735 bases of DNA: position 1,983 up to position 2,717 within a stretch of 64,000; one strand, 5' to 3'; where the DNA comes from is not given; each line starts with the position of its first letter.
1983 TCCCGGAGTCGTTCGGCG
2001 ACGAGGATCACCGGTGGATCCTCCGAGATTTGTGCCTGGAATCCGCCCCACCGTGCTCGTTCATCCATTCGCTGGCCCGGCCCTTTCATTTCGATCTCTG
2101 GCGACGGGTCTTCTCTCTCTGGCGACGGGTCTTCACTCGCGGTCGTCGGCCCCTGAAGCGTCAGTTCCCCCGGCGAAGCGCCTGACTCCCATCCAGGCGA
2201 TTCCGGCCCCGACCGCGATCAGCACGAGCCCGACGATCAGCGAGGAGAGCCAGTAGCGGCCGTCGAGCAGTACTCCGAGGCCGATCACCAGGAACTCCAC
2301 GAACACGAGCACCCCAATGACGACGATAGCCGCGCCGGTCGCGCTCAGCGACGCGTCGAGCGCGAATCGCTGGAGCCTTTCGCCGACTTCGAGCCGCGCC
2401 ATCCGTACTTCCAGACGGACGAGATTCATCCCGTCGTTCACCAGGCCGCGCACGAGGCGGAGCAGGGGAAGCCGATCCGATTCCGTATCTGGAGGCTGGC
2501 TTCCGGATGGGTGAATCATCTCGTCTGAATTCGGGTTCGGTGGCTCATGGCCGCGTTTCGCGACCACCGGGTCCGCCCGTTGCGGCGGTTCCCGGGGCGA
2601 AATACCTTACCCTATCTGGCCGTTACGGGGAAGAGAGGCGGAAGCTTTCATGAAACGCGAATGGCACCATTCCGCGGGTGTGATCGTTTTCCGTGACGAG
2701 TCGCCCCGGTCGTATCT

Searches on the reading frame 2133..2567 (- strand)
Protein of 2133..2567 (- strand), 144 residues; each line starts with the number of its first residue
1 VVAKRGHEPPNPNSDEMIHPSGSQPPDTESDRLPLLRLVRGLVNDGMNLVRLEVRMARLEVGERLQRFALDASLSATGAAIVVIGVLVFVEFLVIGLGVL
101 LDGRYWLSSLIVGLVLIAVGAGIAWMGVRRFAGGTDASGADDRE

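Call 21: search_protein_families(library=pfam, proteins=[window:2133-2567:-], max_evalue=0.0001)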
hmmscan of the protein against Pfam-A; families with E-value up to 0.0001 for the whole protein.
window:2133-2567:- (144 aa): 1 family
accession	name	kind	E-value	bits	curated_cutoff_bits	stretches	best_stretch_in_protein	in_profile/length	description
PF07332.16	Phage_holin_3_6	-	8.8e-15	55.2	28.4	1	37-133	2-96/116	Putative Actinobacterial Holin-X, holin superfamily III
